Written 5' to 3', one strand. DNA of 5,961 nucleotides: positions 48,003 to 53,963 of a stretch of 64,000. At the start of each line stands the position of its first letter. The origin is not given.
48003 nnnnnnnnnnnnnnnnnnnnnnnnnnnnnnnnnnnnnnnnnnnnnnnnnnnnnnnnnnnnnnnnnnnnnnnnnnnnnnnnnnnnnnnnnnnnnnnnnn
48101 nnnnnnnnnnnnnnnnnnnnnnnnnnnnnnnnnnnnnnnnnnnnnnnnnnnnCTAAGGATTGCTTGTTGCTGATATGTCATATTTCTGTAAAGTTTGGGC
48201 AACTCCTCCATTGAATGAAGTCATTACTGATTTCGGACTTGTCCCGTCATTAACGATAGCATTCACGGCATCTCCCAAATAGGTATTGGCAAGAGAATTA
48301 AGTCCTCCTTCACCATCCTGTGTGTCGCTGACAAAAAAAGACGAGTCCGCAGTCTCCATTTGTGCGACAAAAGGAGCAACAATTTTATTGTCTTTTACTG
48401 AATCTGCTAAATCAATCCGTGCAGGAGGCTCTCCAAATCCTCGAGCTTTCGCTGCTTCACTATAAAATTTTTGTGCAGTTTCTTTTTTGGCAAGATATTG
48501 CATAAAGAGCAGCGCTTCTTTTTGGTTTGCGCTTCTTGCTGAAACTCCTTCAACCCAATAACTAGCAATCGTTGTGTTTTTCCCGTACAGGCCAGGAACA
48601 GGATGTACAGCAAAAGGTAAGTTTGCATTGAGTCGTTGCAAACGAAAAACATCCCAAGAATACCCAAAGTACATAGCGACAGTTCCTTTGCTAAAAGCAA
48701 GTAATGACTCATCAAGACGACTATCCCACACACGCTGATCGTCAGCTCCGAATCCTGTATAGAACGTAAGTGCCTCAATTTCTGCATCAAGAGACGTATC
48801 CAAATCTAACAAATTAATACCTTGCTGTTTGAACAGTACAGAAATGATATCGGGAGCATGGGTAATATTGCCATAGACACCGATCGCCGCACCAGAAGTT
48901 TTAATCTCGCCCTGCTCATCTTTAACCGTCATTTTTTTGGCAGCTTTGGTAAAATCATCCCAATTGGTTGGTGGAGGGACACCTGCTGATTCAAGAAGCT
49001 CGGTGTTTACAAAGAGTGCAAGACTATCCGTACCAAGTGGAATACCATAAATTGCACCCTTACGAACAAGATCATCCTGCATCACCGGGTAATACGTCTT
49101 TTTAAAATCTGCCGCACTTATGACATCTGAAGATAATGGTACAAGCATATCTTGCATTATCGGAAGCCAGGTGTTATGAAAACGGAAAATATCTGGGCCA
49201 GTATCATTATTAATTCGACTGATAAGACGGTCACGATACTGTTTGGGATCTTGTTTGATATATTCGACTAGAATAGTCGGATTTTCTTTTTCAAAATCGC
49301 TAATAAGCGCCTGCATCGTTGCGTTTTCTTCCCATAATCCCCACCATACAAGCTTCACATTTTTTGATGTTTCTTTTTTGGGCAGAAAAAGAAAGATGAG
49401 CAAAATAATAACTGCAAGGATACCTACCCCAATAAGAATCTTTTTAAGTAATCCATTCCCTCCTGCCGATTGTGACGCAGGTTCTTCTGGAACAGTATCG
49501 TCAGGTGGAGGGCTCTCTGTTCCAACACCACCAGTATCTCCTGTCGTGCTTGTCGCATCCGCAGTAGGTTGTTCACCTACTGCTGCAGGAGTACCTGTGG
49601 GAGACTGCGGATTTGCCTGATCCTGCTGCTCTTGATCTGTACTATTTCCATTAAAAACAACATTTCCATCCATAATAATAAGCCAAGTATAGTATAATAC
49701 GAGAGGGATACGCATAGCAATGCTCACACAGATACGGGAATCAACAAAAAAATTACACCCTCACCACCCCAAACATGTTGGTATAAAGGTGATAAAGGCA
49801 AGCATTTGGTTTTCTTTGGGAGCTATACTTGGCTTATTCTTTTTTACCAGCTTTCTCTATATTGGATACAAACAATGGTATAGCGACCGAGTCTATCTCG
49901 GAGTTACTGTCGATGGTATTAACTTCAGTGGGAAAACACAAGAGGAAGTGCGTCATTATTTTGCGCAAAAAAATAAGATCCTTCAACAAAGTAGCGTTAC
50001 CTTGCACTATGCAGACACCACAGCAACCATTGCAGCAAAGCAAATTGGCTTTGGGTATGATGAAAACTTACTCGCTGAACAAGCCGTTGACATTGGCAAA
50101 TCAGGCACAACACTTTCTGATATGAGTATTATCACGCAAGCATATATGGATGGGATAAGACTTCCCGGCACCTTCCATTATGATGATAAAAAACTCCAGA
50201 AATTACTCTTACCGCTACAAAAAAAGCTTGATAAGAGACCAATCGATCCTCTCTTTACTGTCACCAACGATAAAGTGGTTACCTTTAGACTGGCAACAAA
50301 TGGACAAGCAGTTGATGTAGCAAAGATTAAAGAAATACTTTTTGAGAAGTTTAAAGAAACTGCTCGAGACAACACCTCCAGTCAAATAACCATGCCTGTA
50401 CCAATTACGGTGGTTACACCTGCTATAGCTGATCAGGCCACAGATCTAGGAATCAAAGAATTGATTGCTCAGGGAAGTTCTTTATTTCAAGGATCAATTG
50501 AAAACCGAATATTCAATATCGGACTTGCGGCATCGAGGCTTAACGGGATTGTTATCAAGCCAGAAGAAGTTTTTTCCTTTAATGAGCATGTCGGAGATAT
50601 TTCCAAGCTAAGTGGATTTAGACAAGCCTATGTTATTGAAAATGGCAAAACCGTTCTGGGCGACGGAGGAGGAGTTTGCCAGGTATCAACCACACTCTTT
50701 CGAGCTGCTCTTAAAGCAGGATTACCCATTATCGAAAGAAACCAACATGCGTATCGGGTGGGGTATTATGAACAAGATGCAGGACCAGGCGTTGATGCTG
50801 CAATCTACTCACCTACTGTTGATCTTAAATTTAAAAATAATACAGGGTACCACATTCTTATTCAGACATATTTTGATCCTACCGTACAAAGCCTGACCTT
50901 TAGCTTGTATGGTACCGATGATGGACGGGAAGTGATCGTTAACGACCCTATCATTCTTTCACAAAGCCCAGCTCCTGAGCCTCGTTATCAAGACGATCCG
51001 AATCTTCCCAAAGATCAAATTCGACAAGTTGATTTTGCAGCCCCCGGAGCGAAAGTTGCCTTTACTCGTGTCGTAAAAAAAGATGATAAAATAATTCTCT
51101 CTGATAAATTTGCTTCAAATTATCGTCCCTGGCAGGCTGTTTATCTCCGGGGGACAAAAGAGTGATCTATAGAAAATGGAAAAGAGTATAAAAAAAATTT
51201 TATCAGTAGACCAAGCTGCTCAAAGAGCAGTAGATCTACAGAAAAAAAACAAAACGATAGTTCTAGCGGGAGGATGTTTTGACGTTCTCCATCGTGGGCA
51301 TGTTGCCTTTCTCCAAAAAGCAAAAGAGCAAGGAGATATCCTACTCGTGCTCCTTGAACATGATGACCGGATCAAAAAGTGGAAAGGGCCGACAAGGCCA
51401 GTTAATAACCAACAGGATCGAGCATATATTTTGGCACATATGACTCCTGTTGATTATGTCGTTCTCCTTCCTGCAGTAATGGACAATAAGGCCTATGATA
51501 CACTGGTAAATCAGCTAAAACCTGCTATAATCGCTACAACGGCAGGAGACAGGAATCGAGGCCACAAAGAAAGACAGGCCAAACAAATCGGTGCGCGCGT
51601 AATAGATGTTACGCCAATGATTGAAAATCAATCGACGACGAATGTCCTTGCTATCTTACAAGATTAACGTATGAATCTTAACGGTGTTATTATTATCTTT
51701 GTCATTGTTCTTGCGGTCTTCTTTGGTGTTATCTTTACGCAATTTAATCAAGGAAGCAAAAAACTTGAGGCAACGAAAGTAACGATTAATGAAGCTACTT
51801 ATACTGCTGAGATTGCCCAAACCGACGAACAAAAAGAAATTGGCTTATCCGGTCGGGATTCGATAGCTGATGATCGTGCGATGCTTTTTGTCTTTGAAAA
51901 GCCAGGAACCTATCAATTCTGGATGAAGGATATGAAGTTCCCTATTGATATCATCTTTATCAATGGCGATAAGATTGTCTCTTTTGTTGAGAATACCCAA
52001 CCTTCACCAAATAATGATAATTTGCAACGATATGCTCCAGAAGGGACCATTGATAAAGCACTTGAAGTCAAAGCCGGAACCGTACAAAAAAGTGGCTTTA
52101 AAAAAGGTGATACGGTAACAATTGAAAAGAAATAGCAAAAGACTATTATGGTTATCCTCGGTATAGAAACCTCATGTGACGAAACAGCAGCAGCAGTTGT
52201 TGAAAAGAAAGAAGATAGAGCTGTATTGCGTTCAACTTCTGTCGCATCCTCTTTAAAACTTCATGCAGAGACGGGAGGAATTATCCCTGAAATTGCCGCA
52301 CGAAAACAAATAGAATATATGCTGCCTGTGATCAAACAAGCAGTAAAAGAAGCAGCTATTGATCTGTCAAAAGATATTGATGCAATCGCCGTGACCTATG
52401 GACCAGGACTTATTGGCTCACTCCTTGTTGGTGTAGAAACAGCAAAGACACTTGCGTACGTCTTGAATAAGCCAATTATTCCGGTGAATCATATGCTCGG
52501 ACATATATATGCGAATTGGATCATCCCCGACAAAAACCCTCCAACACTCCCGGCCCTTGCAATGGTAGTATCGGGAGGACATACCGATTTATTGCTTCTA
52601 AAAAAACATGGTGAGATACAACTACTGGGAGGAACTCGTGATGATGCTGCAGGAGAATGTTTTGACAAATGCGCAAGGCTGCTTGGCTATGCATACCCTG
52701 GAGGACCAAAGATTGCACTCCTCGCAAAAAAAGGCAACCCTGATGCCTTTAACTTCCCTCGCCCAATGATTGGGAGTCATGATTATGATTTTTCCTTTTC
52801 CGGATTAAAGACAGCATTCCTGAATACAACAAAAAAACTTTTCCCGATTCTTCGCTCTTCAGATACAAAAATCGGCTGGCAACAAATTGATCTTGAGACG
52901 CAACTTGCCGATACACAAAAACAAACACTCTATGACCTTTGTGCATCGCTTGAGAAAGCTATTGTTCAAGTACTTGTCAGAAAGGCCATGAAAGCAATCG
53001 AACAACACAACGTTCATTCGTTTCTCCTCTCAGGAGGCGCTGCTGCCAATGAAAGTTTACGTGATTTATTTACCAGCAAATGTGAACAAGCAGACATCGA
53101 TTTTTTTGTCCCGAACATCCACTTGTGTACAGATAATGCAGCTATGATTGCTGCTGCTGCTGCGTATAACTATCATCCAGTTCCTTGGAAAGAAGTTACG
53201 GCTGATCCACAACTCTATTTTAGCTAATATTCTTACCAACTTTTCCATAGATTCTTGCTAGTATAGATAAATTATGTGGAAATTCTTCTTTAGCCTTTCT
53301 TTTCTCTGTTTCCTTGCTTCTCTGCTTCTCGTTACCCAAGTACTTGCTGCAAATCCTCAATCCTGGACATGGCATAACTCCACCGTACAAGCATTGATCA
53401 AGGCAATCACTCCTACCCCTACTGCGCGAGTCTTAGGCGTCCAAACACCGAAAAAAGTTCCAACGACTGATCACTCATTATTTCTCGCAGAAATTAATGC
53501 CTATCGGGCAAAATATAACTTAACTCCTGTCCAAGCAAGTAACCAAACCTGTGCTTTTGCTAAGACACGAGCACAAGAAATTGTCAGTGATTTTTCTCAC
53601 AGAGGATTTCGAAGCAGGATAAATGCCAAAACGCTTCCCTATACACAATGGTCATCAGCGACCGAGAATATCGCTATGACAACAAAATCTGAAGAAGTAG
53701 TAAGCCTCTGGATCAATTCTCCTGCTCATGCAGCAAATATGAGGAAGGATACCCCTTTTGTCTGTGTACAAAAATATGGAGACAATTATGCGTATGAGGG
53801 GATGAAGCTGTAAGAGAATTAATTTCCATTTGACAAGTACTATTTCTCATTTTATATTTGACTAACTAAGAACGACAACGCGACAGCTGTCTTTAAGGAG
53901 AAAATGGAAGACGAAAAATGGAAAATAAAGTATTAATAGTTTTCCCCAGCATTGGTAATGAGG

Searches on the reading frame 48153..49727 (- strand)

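Call 30: search_protein_families(library=pfam, proteins=[window:48153-49727:-], max_evalue=0.001)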
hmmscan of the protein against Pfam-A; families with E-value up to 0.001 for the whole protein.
window:48153-49727:- (524 aa): 2 families
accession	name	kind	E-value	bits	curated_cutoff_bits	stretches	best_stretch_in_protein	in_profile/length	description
PF13416.11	SBP_bac_8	-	2.2e-30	106.8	27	1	140-447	1-274/279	Bacterial extracellular solute-binding protein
PF01547.30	SBP_bac_1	-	1.4e-29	104.6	26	1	133-418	5-306/307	Bacterial extracellular solute-binding protein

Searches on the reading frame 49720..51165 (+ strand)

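Call 30: search_protein_families(library=pfam, proteins=[window:49720-51165:+], max_evalue=0.001)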
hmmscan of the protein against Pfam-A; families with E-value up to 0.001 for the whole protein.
window:49720-51165:+ (481 aa): 3 families
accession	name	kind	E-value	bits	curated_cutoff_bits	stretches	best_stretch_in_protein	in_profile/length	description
PF04294.18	VanW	-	1.6e-43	147.7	27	1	262-396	1-129/130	VanW like protein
PF12229.13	PG_binding_4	-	3.9e-12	46.8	22.1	1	103-213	2-110/117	Putative peptidoglycan binding domain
PF07501.17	G5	-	0.00026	21.6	23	0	418-480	11-75/75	G5 domain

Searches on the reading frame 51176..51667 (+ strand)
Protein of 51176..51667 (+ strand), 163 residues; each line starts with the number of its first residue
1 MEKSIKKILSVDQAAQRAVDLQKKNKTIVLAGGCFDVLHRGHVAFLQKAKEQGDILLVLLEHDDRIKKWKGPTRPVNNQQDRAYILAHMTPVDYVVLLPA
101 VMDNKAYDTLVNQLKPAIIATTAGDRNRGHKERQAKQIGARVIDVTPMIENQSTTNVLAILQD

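Call 30: search_protein_families(library=pfam, proteins=[window:51176-51667:+], max_evalue=0.001)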
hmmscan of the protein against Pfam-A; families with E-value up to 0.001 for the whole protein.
window:51176-51667:+ (163 aa): 2 families
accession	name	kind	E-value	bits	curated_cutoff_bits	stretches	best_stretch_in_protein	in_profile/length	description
PF01467.32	CTP_transf_like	-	9.5e-12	45.7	21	1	30-99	1-67/133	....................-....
PF06574.18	FAD_syn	-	7.7e-05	23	27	1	22-99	2-84/158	FAD synthetase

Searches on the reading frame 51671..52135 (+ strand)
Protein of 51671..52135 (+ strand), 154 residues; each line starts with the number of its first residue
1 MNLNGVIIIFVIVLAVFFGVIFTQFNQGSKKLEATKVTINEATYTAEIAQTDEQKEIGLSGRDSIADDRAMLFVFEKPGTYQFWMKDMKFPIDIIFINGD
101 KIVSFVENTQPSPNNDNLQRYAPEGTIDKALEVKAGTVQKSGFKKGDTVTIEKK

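Call 30: search_protein_families(library=pfam, proteins=[window:51671-52135:+], max_evalue=0.001)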
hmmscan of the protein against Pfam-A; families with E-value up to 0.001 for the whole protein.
window:51671-52135:+ (154 aa): 1 family
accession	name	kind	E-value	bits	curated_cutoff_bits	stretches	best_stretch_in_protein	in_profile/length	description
PF02643.20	DUF192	-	1.7e-29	102.2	27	1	45-151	2-96/96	Uncharacterized ACR, COG1430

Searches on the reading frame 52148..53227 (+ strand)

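Call 30: search_protein_families(library=pfam, proteins=[window:52148-53227:+], max_evalue=0.001)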
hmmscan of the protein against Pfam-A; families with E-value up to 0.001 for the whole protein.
window:52148-53227:+ (359 aa): 2 families
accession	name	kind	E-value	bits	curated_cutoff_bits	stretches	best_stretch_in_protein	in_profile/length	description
PF00814.31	TsaD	-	9.4e-88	294.8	24.8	1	29-335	4-263/264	tRNA N6-adenosine threonylcarbamoyltransferase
PF22521.2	HypF_C_2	-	7.1e-06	26.4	27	1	242-329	147-234/241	Carbamoyltransferase, Kae1-like Domain, second subdomain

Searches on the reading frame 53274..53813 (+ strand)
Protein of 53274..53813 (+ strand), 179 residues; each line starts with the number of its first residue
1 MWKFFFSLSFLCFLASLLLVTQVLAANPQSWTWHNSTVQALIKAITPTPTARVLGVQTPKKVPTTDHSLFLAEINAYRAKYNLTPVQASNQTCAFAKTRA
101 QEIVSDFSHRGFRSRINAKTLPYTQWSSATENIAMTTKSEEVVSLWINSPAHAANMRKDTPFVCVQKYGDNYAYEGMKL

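Call 30: search_protein_families(library=pfam, proteins=[window:53274-53813:+], max_evalue=0.001)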
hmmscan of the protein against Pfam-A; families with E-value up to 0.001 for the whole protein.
window:53274-53813:+ (179 aa): 1 family
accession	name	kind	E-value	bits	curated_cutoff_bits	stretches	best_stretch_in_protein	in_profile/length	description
PF00188.32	CAP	-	2.2e-09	38.6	21.1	1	71-156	1-90/117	Cysteine-rich secretory protein family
